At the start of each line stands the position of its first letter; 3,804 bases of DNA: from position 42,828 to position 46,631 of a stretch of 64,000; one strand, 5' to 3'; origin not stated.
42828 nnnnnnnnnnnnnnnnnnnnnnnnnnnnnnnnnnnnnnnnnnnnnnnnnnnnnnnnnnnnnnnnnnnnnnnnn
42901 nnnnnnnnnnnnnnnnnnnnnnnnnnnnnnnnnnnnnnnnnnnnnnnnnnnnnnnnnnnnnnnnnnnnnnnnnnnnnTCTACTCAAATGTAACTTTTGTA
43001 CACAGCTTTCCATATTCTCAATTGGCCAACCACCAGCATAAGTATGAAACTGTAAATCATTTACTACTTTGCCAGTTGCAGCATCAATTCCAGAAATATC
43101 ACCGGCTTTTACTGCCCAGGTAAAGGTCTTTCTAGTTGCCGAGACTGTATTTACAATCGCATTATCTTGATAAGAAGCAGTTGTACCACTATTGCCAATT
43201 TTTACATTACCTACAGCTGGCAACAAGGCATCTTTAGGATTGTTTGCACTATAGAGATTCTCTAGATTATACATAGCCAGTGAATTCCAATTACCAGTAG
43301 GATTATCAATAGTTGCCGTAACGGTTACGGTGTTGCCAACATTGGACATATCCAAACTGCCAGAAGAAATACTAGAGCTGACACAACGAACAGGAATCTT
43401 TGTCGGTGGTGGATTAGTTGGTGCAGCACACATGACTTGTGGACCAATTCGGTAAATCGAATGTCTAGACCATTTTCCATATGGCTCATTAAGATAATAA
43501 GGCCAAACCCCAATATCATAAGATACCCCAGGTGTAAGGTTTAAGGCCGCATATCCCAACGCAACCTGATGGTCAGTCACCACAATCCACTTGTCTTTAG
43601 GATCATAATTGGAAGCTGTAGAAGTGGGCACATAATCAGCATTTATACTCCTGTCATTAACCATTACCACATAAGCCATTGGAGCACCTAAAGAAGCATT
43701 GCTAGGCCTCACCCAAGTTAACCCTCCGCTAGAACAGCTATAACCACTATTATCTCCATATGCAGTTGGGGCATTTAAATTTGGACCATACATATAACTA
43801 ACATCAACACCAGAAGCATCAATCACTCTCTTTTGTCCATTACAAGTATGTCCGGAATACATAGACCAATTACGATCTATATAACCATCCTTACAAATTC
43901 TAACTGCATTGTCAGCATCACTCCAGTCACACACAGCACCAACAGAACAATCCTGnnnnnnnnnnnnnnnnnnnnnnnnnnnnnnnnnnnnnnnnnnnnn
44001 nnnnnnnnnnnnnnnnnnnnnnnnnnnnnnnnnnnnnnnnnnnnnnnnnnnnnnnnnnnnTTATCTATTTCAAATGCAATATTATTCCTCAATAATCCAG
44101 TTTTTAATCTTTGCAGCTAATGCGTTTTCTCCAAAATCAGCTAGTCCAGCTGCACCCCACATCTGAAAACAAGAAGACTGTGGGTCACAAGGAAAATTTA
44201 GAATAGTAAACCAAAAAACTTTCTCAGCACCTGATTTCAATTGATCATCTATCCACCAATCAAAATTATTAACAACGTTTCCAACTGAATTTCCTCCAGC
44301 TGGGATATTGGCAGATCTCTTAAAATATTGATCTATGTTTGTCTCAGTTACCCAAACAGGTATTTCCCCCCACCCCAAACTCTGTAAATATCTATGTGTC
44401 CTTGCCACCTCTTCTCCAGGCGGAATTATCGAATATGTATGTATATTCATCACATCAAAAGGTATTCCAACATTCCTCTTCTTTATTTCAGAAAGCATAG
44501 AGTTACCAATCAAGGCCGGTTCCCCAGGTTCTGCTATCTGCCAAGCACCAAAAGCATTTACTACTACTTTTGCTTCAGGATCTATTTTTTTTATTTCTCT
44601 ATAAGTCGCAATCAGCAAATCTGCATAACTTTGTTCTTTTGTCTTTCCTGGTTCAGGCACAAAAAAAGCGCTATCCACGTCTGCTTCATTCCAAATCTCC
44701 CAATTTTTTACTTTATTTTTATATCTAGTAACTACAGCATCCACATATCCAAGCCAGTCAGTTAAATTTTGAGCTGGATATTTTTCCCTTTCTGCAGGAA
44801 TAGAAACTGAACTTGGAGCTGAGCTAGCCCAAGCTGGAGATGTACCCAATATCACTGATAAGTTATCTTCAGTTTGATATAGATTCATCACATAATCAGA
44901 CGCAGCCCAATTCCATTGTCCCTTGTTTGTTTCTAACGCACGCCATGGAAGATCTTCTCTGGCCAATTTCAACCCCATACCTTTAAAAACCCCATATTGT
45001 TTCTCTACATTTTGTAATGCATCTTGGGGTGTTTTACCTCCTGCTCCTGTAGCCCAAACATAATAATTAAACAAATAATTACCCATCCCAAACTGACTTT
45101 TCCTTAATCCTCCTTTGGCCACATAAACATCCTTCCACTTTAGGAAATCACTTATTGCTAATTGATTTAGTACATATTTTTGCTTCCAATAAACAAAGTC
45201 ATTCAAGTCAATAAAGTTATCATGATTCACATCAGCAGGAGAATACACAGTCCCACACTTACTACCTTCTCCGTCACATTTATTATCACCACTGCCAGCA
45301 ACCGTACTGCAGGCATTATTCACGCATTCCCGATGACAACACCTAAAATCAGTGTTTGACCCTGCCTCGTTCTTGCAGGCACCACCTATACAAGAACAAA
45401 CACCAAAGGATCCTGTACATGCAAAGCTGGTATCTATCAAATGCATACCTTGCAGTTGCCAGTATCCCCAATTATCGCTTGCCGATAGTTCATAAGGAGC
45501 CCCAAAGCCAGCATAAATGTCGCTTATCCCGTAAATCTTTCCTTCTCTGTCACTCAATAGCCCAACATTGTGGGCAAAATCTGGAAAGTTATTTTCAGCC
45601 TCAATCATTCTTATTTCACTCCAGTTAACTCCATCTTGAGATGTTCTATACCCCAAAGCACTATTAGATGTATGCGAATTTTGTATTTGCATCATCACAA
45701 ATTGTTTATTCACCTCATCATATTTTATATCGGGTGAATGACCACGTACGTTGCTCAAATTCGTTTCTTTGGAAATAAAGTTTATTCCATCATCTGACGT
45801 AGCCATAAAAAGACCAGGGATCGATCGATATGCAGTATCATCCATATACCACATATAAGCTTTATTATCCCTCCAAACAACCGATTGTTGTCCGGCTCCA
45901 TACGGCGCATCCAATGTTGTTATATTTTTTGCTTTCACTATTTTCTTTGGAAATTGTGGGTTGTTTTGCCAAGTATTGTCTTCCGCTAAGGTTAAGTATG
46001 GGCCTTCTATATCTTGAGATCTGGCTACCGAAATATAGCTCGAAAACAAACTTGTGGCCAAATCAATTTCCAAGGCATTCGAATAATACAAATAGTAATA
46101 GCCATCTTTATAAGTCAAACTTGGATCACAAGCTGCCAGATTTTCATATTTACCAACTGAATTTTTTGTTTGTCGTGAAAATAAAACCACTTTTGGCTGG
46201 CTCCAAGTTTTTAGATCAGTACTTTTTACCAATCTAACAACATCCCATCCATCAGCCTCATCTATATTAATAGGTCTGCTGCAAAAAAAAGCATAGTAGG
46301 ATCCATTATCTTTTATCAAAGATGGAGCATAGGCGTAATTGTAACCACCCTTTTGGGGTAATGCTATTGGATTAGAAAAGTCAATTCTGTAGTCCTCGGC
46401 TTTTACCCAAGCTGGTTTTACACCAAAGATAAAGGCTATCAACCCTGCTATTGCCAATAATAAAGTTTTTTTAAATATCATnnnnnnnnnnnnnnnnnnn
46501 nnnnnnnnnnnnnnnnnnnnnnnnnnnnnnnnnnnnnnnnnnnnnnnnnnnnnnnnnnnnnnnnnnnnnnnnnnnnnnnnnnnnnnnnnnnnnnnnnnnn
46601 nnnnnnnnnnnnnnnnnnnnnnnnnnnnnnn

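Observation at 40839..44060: Intragenic tandem triplication with more than 100-nt near-identical DNA blocks at an 0.8-1.0-kb period inside the 1073-aa dockerin-tagged protein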

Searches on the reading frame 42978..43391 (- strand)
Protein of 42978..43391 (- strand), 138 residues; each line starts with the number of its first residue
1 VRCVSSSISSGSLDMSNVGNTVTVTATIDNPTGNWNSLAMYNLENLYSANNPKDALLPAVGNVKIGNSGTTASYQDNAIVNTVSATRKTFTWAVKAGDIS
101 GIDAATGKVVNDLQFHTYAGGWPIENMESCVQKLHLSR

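Call 33: search_protein_families(library=pfam, proteins=[window:42978-43391:-], max_evalue=10)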
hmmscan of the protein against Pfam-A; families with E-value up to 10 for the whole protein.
seq(138 aa): 1 family
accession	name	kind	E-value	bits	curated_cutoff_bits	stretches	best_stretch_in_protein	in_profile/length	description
PF02368.24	Big_2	-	0.07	13.5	22.8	1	72-109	18-54/79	Bacterial Ig-like domain (group 2)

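Call 53: find_homologous_proteins(query=A3, max_evalue=0.001)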
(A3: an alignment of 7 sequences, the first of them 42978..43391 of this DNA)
Query A3 (7 sequences) (138 aa, profile of the alignment): 1 proteins with E <= 0.001 among 708 candidates.
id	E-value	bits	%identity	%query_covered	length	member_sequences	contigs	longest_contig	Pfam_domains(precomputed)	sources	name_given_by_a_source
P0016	1.1e-19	89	25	51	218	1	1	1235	-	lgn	-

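Call 63: predict_structure(alignment_id=A3)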
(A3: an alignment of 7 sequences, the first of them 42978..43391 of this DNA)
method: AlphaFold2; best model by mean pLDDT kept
length: 138 residues; sequences in the alignment: 7
mean_pLDDT: 85.9   pTM: 0.82
mean pLDDT of the five models: 85.9, 80.8, 79.9, 74.1, 71.7
residues with pLDDT >= 90: 61; 70-90: 66; 50-70: 11; < 50: 0
segments of 3 or more residues with pLDDT < 50: none
pLDDT, mean of each block of 10 residues (from residue 1): 92 92 94 87 69 82 79 90 94 91 84 88 72 90
secondary structure, 60 per line:
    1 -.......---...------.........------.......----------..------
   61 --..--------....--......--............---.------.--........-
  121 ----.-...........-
elements in order: E2-8 E12-14 E21-29 E36-42 E73-76 E79-84 E87-95 E112-119 H127-130 E131-137

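Call 71: search_protein_families(library=pfam, proteins=[P0016], max_evalue=0.001)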
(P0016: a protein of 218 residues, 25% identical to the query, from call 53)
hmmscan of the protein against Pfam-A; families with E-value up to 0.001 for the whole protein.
P0016 (218 aa): 0 families

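Call 75: fold_search(model_id=the predicted structure, library=pdb)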
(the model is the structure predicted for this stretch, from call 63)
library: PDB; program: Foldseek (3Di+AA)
matches with E <= 10: 1718; with E <= 0.001: 0
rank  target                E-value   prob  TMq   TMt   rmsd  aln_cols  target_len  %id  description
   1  9ifr                  9.3e-03  0.97  0.38  0.42   7.9       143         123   12  CLIPPER domain from the Gram-negative fibrillar adhesin "B9T28_05395 (released 2025-11-26)
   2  5xxn_B                9.8e-03  1.00  0.47  0.11   5.9       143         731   10  Crystal Structure of mutant (D286N) beta-glucosidase from Bacteroides thetaiotaomicron in complex with sophorose (released 2017-12-13)
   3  5z87_B                1.4e-02  0.99  0.43  0.10   5.4       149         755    9  Structural of a novel b-glucosidase EmGH1 at 2.3 angstrom from Erythrobacter marinus (released 2019-02-06)
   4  5z87_A                1.5e-02  0.98  0.43  0.11   5.8       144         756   11  Structural of a novel b-glucosidase EmGH1 at 2.3 angstrom from Erythrobacter marinus (released 2019-02-06)
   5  4zoe_A                1.6e-02  0.96  0.42  0.11   6.2       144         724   14  Crystal Structure of beta-glucosidase from Listeria innocua (released 2016-05-18)
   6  5xxl_A                1.8e-02  0.99  0.46  0.11   5.8       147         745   10  Crystal structure of GH3 beta-glucosidase from Bacteroides thetaiotaomicron (released 2017-12-13)
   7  3u48_A                1.8e-02  0.98  0.44  0.11   6.2       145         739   13  From soil to structure: a novel dimeric family 3-beta-glucosidase isolated from compost using metagenomic analysis (released 2013-04-10)
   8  2bse_D                1.8e-02  0.75  0.34  0.37   8.3       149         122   12  Structure of Lactococcal Bacteriophage p2 Receptor Binding Protein in complex with a llama VHH domain (released 2005-11-02)
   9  9lql_A                2.0e-02  0.99  0.47  0.12   6.0       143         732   10  Structure of STG-hydrolyzing beta-glucosidase 1 (PSTG1) complexed with heptyl 1-thio-beta-D-glucopyranoside (released 2026-02-04)
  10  7f9l_L                2.2e-02  0.98  0.39  0.50   6.1       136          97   11  Crystal structure of the variable region of Plasmodium RIFIN #6 (PF3D7_1400600) in complex with LAIR1 (with T67L, N69S (released 2021-08-18)
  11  9lql_D                2.5e-02  0.99  0.46  0.11   5.9       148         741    9  Structure of STG-hydrolyzing beta-glucosidase 1 (PSTG1) complexed with heptyl 1-thio-beta-D-glucopyranoside (released 2026-02-04)
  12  5xxo_B                2.5e-02  0.98  0.46  0.11   5.9       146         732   10  Crystal structure of mutant (D286N) GH3 beta-glucosidase from Bacteroides thetaiotaomicron in complex with sophorotrio (released 2017-12-13)
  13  9lql_B                2.8e-02  0.98  0.47  0.11   6.1       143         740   10  Structure of STG-hydrolyzing beta-glucosidase 1 (PSTG1) complexed with heptyl 1-thio-beta-D-glucopyranoside (released 2026-02-04)
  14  5xxl_B                2.8e-02  0.98  0.46  0.11   5.9       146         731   10  Crystal structure of GH3 beta-glucosidase from Bacteroides thetaiotaomicron (released 2017-12-13)
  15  6hqc                  2.8e-02  0.75  0.32  0.36   8.2       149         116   12  Structural investigation of the TasA anchoring protein TapA from Bacillus subtilis (released 2019-10-09)
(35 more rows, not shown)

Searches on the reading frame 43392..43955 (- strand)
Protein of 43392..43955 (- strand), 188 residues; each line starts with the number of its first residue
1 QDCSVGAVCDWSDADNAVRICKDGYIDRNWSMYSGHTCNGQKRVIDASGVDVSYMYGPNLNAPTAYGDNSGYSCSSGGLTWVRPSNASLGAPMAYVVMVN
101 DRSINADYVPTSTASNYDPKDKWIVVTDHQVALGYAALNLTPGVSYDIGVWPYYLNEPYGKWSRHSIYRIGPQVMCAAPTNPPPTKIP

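Call 66: predict_structure(alignment_id=A2)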
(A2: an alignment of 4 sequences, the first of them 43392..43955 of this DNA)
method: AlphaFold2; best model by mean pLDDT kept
length: 188 residues; sequences in the alignment: 4
mean_pLDDT: 53.2   pTM: 0.50
mean pLDDT of the five models: 53.2, 51.1, 50.5, 45.8, 45.8
residues with pLDDT >= 90: 0; 70-90: 32; 50-70: 71; < 50: 85
segments of 3 or more residues with pLDDT < 50: 1-65, 104-116, 165-167
pLDDT, mean of each block of 10 residues (from residue 1): 38 37 39 34 44 45 48 73 61 67 48 49 66 74 68 58 51 60 51
secondary structure, 60 per line:
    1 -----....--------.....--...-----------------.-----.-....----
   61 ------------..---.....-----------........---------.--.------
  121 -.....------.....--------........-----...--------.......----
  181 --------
elements in order: E6-9 E18-22 E25-27 H53-56 E78-82 E94-101 E122-126 E133-137 E146-153 E170-176

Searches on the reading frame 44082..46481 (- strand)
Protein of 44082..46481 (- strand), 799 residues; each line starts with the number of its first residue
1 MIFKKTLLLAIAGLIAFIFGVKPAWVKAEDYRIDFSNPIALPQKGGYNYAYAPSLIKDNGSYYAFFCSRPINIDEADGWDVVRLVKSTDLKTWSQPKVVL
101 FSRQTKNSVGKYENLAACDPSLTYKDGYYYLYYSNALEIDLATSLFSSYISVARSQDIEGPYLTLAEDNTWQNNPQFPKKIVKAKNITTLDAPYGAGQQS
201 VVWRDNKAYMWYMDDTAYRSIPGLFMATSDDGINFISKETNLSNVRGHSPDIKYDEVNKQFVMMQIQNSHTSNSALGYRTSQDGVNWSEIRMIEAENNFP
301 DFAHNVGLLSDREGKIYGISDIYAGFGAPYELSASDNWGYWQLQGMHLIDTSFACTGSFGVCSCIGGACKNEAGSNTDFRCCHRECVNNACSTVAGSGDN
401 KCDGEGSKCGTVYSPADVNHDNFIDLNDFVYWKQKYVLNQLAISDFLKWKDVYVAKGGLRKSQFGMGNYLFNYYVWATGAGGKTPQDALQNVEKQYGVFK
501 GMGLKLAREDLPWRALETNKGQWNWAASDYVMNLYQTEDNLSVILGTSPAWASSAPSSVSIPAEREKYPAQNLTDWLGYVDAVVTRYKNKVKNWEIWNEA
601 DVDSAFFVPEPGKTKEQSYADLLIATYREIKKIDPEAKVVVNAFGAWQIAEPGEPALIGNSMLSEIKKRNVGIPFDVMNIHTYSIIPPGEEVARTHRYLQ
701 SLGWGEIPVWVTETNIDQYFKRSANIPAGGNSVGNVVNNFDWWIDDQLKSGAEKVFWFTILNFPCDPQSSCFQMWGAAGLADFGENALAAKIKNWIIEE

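Call 5: search_protein_families(library=pfam, proteins=[window:44082-46481:-], max_evalue=1)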
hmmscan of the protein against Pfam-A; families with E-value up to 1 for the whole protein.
window:44082-46481:- (799 aa): 3 families
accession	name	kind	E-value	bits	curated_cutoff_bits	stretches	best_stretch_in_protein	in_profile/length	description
PF00331.26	Glyco_hydro_10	-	1.6e-11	44.5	22.1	1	509-719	43-241/311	Glycosyl hydrolase family 10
PF04616.20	Glyco_hydro_43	-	2.8e-09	37.2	32.2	1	53-165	13-110/288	Glycosyl hydrolases family 43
PF24067.1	Beta-prop_BT_1020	-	0.0026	17.8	27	1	44-110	44-108/236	BT_1020-like, N-terminal beta propeller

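Call 29: search_protein_families(library=ncbifam, proteins=[window:44082-46481:-], max_evalue=0.1)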
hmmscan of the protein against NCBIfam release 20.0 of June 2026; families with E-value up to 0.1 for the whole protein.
window:44082-46481:- (799 aa): 1 family
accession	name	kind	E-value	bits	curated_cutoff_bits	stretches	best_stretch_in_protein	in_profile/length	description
NF041944.1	Xylase_Ferestase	equivalog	0.0013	17.1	1200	1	507-664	39-202/694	bifunctional endo-1,4-beta-xylanase/feruloyl esterase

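Call 62: find_encoding_contigs(protein=window:44082-46481:-, flank=6000, max_places=10)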
Protein window:44082-46481:- (799 aa): 1 contig read that carries it; 1 place shown.
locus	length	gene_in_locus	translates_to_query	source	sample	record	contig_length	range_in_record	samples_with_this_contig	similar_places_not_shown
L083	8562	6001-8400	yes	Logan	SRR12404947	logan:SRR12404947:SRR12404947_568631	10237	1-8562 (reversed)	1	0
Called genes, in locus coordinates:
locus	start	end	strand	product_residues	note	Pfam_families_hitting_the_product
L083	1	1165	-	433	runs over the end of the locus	-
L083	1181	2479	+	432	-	PF18073:Zn_ribbon_LapB, PF13481:AAA_25, PF06745:ATPase (weak), PF23442:DUF7125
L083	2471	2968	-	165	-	PF01978:TrmB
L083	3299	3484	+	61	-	-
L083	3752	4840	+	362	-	-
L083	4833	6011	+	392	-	-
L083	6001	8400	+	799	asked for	PF04616:Glyco_hydro_43, PF00331:Glyco_hydro_10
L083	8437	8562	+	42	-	?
